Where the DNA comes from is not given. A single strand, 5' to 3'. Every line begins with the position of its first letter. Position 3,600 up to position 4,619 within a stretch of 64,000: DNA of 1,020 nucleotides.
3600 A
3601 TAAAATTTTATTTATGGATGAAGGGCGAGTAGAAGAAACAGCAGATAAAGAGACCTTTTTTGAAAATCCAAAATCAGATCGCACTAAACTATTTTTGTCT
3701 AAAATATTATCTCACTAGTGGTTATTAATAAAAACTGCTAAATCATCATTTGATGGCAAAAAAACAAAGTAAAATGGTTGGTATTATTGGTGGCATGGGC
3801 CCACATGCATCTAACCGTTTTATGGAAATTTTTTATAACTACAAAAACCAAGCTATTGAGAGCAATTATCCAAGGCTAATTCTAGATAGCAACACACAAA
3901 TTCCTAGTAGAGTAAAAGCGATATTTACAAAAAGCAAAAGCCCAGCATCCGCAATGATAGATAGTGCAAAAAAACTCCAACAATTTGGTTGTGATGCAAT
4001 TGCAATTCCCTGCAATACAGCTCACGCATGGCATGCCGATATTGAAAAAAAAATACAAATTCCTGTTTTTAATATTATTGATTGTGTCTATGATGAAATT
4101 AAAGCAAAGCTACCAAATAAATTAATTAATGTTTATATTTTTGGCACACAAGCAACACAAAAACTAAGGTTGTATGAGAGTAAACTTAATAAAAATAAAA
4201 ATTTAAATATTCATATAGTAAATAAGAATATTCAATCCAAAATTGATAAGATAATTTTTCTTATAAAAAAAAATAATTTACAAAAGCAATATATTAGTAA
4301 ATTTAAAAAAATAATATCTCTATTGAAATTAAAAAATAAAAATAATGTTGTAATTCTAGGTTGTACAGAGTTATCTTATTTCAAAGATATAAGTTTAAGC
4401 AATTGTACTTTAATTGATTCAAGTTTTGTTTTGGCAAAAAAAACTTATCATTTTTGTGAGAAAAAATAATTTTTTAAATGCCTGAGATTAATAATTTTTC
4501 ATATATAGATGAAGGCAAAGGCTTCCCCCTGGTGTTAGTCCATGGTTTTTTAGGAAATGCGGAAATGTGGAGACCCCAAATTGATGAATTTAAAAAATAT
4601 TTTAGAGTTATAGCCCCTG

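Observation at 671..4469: GltIJKL-type importer coupled to an aspartate racemase: candidate D-aspartate/D-glutamate scavenging system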

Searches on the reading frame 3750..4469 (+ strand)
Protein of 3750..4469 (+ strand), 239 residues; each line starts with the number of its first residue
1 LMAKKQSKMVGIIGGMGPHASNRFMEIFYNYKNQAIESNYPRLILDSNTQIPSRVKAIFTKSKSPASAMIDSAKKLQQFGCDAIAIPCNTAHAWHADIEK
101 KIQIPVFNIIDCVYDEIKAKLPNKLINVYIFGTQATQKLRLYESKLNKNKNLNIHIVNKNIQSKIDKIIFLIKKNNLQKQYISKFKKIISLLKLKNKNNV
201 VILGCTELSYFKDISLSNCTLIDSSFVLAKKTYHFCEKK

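Call 3: search_protein_families(library=pfam, proteins=[window:3750-4469:+])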
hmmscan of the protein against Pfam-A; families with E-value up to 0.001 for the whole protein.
window:3750-4469:+ (239 aa): 1 family
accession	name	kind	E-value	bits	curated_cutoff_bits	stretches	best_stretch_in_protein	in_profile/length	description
PF01177.27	Asp_Glu_race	-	5.1e-31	108.5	31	1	13-229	1-208/211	Asp/Glu/Hydantoin racemase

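Call 4: search_protein_families(library=ncbifam, proteins=[window:3750-4469:+])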
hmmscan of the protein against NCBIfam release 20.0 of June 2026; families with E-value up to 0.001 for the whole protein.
window:3750-4469:+ (239 aa): 5 families
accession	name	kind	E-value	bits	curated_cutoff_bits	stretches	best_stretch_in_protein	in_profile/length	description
NF052483.1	racemase_CuyB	equivalog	4.3e-52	177.3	190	1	10-236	1-225/225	cysteate racemase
TIGR00035.1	asp_race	subfamily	1.1e-37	129.8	93.1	1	8-232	3-223/236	amino acid racemase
NF007569.0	PRK10200.1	equivalog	4.3e-12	46.3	417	1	68-234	63-226/230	aspartate/glutamate racemase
TIGR00067.1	glut_race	equivalog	1e-09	38.2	146.65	1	77-213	57-188/251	glutamate racemase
NF005679.0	PRK07475.1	subfamily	9.2e-05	21.9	231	1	57-108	55-107/246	hypothetical protein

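Call 16: find_homologous_proteins(query=window:3750-4469:+)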
Query window:3750-4469:+ (239 aa): 452 proteins with E <= 0.001 among 1145 candidates; the best 120 are listed.
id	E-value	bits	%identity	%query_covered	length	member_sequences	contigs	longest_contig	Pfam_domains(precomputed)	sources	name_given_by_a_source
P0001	1.0e-148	511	99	100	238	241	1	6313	PF01177.28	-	-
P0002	1.1e-122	426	83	100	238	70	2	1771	PF01177.28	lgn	-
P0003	2.0e-68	249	50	98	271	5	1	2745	PF01177.28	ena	-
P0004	4.6e-45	172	47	71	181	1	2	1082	PF01177.28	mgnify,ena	mgnify:CR=1 FL=1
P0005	1.2e-36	145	35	96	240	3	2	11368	PF01177.28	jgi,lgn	jgi:aspartate racemase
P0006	3.2e-35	140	37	93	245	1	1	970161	PF01177.28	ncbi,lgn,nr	ncbi:MAG: amino acid racemase [Elusimicrobia bacterium]|nr:amino acid racemase [Elusimicrobiota bact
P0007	1.2e-31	128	32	96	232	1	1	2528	PF01177.28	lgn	-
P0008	6.1e-31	126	32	96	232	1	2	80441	PF01177.28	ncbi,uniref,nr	ncbi:Aspartate racemase [Moorella glycerini]|uniref:Amino-acid racemase n=1 Tax=Neomoorella stamsii 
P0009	1.8e-30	125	36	94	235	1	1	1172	PF01177.28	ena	-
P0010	3.8e-29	120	34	95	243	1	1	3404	PF01177.28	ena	-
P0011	1.5e-28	118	35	95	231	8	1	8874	PF01177.28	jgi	jgi:aspartate racemase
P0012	6.8e-28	116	34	91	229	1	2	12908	PF01177.28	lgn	-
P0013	7.5e-28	116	33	95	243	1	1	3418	PF01177.28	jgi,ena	-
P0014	8.2e-28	116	33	97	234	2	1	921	PF01177.28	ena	-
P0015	3.5e-26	110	34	95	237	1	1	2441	PF01177.28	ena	-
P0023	1.4e-24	105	32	97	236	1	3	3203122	PF01177.28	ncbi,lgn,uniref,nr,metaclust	ncbi:aspartate racemase [Thalassobacillus devorans]|uniref:Aspartate racemase n=1 Tax=Thalassobacill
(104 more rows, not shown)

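Call 20: search_solved_structures(query=window:3750-4469:+, show_alignments=3)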
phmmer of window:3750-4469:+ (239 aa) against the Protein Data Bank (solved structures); distinct sequences matched with E-value up to 0.001: 23.
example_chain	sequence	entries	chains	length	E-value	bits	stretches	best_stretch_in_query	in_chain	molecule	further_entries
5b19_A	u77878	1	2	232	7e-24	88.1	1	7-230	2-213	Aspartate racemase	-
1jfl_A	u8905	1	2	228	4.5e-22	82.2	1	8-230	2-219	ASPARTATE RACEMASE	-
2dx7_A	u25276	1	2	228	8.3e-21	78.1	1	8-230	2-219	aspartate racemase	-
3s7z_A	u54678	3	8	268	5.7e-18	68.8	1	8-231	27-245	Putative aspartate racemase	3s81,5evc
2zsk_A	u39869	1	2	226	5.6e-15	59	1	8-211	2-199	226aa long hypothetical aspartate racemase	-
1b73_A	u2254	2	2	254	2.8e-09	40.4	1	70-236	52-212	GLUTAMATE RACEMASE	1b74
3ojc_A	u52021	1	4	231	9.7e-08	35.4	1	8-228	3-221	Putative aspartate/glutamate racemase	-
5hqt_A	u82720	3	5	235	1.4e-06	31.6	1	67-229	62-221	aspartate/glutamate racemase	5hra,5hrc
5wxx_A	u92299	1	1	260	1.4e-06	31.6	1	3-216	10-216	McyF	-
5ell_A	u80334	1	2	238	1.4e-06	31.5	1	67-229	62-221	Asp/Glu_racemase family protein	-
3uhf_A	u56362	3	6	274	1.5e-05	28.2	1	71-157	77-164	Glutamate racemase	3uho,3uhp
7uj5_A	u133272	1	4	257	3.2e-05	27.1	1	81-208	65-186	Glutamate racemase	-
5elm_A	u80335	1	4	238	3.2e-05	27.1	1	67-227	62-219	Asp/Glu_racemase family protein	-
8eb3_A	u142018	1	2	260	3.2e-05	27.1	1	81-208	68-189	Glutamate racemase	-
5xnk_A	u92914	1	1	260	3.3e-05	27.1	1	3-216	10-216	McyF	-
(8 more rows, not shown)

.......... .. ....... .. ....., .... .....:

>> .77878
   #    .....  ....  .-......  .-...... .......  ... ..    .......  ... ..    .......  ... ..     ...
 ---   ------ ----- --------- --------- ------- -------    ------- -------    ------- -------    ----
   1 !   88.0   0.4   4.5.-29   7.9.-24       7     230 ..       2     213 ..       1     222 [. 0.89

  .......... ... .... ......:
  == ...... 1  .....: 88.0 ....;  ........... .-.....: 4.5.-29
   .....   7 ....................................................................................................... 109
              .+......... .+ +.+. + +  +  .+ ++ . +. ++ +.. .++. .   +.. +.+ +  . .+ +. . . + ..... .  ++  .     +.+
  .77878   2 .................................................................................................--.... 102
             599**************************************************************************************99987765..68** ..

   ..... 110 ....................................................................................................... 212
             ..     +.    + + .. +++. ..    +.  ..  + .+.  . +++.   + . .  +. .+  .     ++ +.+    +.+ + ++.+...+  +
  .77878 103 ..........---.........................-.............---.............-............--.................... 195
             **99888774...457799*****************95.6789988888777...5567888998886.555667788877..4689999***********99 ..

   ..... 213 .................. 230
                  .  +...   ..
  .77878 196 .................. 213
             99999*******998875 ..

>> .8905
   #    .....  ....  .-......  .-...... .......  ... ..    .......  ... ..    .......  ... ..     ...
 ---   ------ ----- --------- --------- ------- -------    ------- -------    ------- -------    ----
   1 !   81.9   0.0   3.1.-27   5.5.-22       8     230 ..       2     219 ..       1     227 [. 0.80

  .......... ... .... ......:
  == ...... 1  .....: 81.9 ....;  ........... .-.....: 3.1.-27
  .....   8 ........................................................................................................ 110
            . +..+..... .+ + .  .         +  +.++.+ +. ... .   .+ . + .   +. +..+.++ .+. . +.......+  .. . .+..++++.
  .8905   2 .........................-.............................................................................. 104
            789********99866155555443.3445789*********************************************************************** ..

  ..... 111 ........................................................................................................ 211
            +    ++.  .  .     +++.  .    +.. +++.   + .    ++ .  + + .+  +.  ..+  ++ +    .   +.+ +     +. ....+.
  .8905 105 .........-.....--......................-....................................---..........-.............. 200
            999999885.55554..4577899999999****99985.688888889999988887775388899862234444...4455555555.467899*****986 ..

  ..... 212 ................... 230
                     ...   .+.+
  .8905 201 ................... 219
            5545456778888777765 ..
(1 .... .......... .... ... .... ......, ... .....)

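Call 32: find_encoding_contigs(protein=P0003, flank=5000, max_places=4)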
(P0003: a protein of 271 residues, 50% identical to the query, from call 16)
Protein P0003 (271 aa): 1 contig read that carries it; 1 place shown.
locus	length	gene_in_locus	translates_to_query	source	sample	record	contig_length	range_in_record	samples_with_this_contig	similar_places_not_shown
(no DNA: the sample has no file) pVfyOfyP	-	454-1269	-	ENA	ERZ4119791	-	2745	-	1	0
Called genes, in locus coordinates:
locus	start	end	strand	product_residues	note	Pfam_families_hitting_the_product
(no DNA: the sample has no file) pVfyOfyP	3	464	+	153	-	?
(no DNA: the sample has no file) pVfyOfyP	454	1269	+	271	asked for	PF01177:Asp_Glu_race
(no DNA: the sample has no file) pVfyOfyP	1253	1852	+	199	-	PF00398:RrnaAD (weak), PF03848:TehB (weak), PF05891:Methyltransf_PK (weak), PF13489:Methyltransf_23, PF13847:Methyltransf_31 (weak), PF08241:Methyltransf_11 (weak), PF08242:Methyltransf_12, PF13649:Methyltransf_25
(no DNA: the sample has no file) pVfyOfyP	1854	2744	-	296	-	?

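Call 33: find_encoding_contigs(protein=P0005, flank=6000, max_places=4)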
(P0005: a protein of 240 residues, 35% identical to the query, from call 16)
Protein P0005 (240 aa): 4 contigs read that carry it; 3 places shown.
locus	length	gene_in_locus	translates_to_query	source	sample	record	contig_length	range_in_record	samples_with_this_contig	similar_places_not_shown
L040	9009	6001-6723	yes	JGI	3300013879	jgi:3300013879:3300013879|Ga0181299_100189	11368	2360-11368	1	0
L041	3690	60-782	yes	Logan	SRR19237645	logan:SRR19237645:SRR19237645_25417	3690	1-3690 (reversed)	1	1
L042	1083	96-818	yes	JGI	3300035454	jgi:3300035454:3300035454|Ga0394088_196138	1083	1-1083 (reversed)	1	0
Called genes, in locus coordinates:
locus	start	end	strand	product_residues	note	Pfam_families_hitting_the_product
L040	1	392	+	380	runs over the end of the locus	PF00037:Fer4 (faint), PF12837:Fer4_6 (faint), PF13183:Fer4_8 (faint), PF13237:Fer4_10 (weak), PF12838:Fer4_7 (weak), PF13187:Fer4_9 (weak), PF25160:LdpA_Fe-S-bd (weak), PF12838:Fer4_7, +2 more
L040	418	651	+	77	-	PF02416:TatA_B_E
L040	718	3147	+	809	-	PF00403:HMA, PF19991:HMA_2 (faint), PF00122:E1-E2_ATPase, PF00702:Hydrolase, PF00403:HMA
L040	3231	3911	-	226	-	PF08348:PAS_6, PF13309:HTH_22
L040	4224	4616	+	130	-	PF01042:Ribonuc_L-PSP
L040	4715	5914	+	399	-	PF00291:PALP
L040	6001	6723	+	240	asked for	PF01177:Asp_Glu_race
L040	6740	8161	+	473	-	PF03553:Na_H_antiporter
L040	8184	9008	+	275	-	?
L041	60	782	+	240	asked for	PF01177:Asp_Glu_race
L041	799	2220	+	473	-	PF03553:Na_H_antiporter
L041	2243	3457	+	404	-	PF00375:SDF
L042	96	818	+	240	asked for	PF01177:Asp_Glu_race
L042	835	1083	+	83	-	?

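Call 45: search_dna_similar(query=window:3753-4469:+, collection=plasmids, mode=protein, max_rows=40)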
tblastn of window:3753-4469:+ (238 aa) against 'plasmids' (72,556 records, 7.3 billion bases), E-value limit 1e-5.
Records with a match: 92; places in all: 95; records where one place covers at least 80% of the query: 6.
Best place of each record, by identity: <60% 92.
By first word of the organism name: Escherichia 9; Rhizobium 8; Bacillus 6; Streptomyces 6; Phaeobacter 5; Mesorhizobium 4; Sulfitobacter 4; Zymomonas 4; Pantoea 4; Priestia 3; and 28 more.
By predicted mobility (MOB-suite, as given by PLSDB): non-mobilizable 56; conjugative 21; mobilizable 15.
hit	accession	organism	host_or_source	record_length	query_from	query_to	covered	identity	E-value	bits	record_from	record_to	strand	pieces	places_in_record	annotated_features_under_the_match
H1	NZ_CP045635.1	Roseibium aggregatum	-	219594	8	238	97%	29.2%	4e-18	90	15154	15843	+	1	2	amino acid racemase | methylaspartate mutase subunit E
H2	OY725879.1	Subdoligranulum variabile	-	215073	1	229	96%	27.8%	2e-16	85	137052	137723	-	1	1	none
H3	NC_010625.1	Paraburkholderia phymatum STM815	-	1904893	8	237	97%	26.2%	3e-10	67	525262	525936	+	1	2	record has no annotation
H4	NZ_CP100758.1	Natrinema gelatinilyticum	marine sediment,sediment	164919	10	233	94%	25.8%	3e-13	76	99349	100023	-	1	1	amino acid racemase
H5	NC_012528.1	Deinococcus deserti VCD115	-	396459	2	234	98%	24.5%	7e-16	84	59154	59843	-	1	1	amino acid racemase | D-cysteine desulfhydrase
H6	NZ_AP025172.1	Cupriavidus sp. P-10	-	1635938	3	238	99%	21.8%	3e-13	76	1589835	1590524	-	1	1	none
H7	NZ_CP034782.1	Pseudomonas sp. MPC6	-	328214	3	142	59%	36.2%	3e-23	104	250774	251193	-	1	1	amino acid racemase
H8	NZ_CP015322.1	Mesorhizobium amorphae CCNWGS0123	Robinia pseudoacacia,cell culture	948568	5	176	72%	29.3%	1e-15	83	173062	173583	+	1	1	amino acid racemase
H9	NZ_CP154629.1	Acetoanaerobium noterae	cell culture,Sludge of a digestion ...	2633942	7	141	57%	35.6%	5e-18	90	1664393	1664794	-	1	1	none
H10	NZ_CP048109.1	Klebsiella michiganensis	Bactrocera dorsalis,cell culture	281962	7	142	57%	34.3%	9e-16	83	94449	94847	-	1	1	amino acid racemase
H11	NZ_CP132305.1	Shinella sumterensis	Homo sapiens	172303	7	143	58%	33.3%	5e-17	87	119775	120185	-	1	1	amino acid racemase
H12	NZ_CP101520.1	Ensifer adhaerens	cell cuture,rhizosphere soil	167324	7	143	58%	33.3%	2e-16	85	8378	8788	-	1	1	amino acid racemase | DegT/DnrJ/EryC1/StrS family aminotransferase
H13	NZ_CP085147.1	Sulfitobacter dubius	cell culture,Sediment from the Channel ...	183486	6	142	58%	32.8%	4e-16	84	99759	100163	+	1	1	amino acid racemase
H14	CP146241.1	Agrobacterium vitis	Vitis vinifera,cell culture,Grape gall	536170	7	142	57%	33.1%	1e-18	92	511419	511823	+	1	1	amino acid racemase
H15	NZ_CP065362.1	Ruegeria sp. SCSIO 43209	Galaxea fascicularis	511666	7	143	58%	32.6%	4e-19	93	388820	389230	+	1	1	amino acid racemase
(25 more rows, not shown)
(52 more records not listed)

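Call 56: search_protein_families(library=ncbifam, proteins=[L040:4715-5914:+], max_evalue=1e-10)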
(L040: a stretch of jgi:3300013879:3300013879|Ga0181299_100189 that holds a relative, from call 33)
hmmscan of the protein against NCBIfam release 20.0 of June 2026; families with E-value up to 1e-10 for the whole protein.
L040:4715-5914:+ (399 aa): 28 families (the best 25 are shown)
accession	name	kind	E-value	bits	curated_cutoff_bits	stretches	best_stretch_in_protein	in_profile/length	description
NF006050.0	PRK08197.1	equivalog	3.1e-192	638.8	303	1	1-398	3-400/406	threonine synthase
NF004170.0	PRK05638.1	equivalog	5.1e-61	206.6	421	1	7-382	2-358/442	threonine synthase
TIGR00260.1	thrC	equivalog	6.2e-56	190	167.1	1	57-384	2-340/340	threonine synthase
NF006205.0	PRK08329.1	equivalog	8.2e-49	166.4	358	1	7-381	2-345/347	threonine synthase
NF004996.0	PRK06381.1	equivalog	1.6e-41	142.3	266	1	77-377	14-316/319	threonine synthase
NF005035.0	PRK06450.1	equivalog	3.1e-40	138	301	1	8-381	5-336/338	threonine synthase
TIGR03844.1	cysteate_syn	equivalog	1.8e-25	89.6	324.9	1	7-381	3-381/398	cysteate synthase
TIGR01127.1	ilvA_1Cterm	equivalog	1.4e-22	80.3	378.75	1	85-377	7-283/380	threonine ammonia-lyase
NF006094.0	PRK08246.1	subfamily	1.2e-19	70.9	331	1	79-378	24-302/310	serine/threonine dehydratase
NF005292.0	PRK06815.1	equivalog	2.4e-19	69.6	371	1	79-375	22-304/320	threonine/serine dehydratase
NF006389.0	PRK08638.1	equivalog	2.8e-17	62.7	453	1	95-358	43-292/333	bifunctional threonine ammonia-lyase/L-serine ammonia-lyase TdcB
TIGR01124.1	ilvA_2Cterm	equivalog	3e-17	62.4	411.3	1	79-384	18-310/499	threonine ammonia-lyase, biosynthetic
NF040741.1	ornith_OrtB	equivalog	9.5e-17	60.6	550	1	95-251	83-248/464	2-amino-4-oxopentanoate thiolase subunit OrtB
NF005680.0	PRK07476.1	equivalog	4.3e-16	58.8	413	1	79-380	24-311/326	hydroxyectoine utilization dehydratase EutB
NF045641.2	BHydaspDhtseBhcB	equivalog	7.2e-16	58.2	550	1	79-378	21-303/312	beta-hydroxyaspartate dehydratase BhcB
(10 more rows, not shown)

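Call 63: search_protein_families(library=ncbifam, proteins=[P0003, P0005, P0006, P0008, P0023], max_evalue=1e-20)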
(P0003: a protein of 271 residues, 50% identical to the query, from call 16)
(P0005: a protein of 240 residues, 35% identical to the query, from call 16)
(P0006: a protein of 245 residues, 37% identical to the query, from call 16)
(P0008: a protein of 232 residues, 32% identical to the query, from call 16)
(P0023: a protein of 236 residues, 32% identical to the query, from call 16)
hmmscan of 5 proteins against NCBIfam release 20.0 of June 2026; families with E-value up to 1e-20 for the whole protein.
P0003 (271 aa): 2 families
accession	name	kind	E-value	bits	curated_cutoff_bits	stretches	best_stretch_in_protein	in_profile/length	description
NF052483.1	racemase_CuyB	equivalog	8.3e-51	173.1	190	1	6-231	1-224/225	cysteate racemase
TIGR00035.1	asp_race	subfamily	8.8e-42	143.3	93.1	1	3-227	2-222/236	amino acid racemase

P0005 (240 aa): 2 families
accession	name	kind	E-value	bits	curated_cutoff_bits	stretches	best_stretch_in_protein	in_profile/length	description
NF052483.1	racemase_CuyB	equivalog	9e-86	287.5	190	1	6-229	1-224/225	cysteate racemase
TIGR00035.1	asp_race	subfamily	4.5e-60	203.2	93.1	1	4-233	3-230/236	amino acid racemase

P0006 (245 aa): 2 families
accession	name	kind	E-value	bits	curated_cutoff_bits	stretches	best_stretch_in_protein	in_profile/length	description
NF052483.1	racemase_CuyB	equivalog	3.2e-70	236.6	190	1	5-231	1-223/225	cysteate racemase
TIGR00035.1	asp_race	subfamily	7.2e-65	218.9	93.1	1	1-234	1-228/236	amino acid racemase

P0008 (232 aa): 2 families
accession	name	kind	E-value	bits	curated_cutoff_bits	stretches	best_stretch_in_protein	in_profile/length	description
NF052483.1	racemase_CuyB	equivalog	1.2e-84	283.8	190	1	6-229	1-224/225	cysteate racemase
TIGR00035.1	asp_race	subfamily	5.9e-56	189.7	93.1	1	4-229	3-226/236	amino acid racemase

P0023 (236 aa): 2 families
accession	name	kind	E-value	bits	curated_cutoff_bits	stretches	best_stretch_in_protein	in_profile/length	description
NF052483.1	racemase_CuyB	equivalog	8.8e-70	235.2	190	1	5-227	1-224/225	cysteate racemase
TIGR00035.1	asp_race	subfamily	2.8e-64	216.9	93.1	1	1-227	1-226/236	amino acid racemase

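Call 72: get_annotated_region(hit=H15, flank=6000)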
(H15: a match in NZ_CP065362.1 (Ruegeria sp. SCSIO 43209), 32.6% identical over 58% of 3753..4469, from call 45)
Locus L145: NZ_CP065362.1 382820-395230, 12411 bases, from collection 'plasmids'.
description: Ruegeria sp. SCSIO 43209 plasmid unnamed3, complete sequence
organism: Ruegeria sp. SCSIO 43209 (NCBI taxid 2793010)
taxonomy: Bacteria; Pseudomonadota; Alphaproteobacteria; Rhodobacterales; Roseobacteraceae; Ruegeria; Ruegeria sp. SCSIO 43209
host: -; source: Galaxea fascicularis; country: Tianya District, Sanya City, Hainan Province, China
typing (MOB-suite, as given by PLSDB): non-mobilizable
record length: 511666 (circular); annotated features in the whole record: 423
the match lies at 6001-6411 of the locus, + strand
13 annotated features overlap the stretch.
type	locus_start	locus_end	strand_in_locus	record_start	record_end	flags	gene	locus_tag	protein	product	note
CDS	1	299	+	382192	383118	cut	-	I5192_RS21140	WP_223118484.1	carbohydrate kinase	GO:0005975 - carbohydrate metabolic process [Evidence IEA]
CDS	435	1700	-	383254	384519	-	-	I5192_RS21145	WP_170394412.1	ABC transporter permease subunit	GO:0055085 - transmembrane transport [Evidence IEA]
CDS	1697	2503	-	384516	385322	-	-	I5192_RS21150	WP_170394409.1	ABC transporter ATP-binding protein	GO:0006810 - transport [Evidence IEA]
CDS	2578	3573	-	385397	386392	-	-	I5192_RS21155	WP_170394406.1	ABC transporter substrate-binding protein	-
CDS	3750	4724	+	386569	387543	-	-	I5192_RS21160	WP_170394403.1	LysR family transcriptional regulator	GO:0006355 - regulation of DNA-templated transcription [Evidence IEA]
CDS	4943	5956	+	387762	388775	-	-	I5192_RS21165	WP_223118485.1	D-cysteine desulfhydrase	-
CDS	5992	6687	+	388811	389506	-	-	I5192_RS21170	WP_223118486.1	amino acid racemase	GO:0006520 - amino acid metabolic process [Evidence IEA]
CDS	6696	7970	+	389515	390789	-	hisD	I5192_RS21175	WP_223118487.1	histidinol dehydrogenase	GO:0000105 - histidine biosynthetic process [Evidence IEA]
CDS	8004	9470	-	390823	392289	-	-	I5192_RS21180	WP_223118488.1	aldehyde dehydrogenase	-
CDS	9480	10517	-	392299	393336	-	-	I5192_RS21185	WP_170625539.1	LLM class flavin-dependent oxidoreductase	-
CDS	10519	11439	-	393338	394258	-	-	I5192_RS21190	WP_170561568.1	flavin reductase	-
CDS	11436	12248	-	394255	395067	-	-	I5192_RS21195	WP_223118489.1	alpha/beta hydrolase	-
CDS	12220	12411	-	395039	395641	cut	-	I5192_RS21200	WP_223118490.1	amino acid synthesis family protein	-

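Call 73: get_annotated_region(hit=H5, flank=5000)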
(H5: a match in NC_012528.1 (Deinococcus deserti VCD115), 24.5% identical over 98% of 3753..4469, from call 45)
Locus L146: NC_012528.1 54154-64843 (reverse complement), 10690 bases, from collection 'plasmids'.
description: Deinococcus deserti VCD115 plasmid 3, complete sequence
organism: Deinococcus deserti VCD115 (NCBI taxid 546414)
taxonomy: Bacteria; Deinococcota; Deinococci; Deinococcales; Deinococcaceae; Deinococcus; Deinococcus deserti; Deinococcus deserti VCD115
host: -; source: -; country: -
typing (MOB-suite, as given by PLSDB): non-mobilizable; replicon rep_cluster_937
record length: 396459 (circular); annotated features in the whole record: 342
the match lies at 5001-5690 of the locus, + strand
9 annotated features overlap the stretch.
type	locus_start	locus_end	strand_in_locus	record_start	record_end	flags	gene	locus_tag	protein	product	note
CDS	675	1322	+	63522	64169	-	-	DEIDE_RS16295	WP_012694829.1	phospholipase A2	-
CDS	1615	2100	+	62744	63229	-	-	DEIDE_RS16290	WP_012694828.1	DinB family protein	-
CDS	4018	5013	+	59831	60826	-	-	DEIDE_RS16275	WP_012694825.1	D-cysteine desulfhydrase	-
CDS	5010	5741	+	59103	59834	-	-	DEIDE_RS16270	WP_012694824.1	amino acid racemase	GO:0006520 - amino acid metabolic process [Evidence IEA]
CDS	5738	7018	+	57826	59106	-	-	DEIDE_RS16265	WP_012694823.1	carboxylate--amine ligase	-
CDS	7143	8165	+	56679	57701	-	-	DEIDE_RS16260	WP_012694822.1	LLM class flavin-dependent oxidoreductase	-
CDS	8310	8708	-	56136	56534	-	-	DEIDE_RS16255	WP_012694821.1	nuclear transport factor 2 family protein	-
CDS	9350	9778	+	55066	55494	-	-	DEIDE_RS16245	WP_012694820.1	hypothetical protein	-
CDS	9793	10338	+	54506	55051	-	-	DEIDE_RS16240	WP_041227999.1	hypothetical protein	-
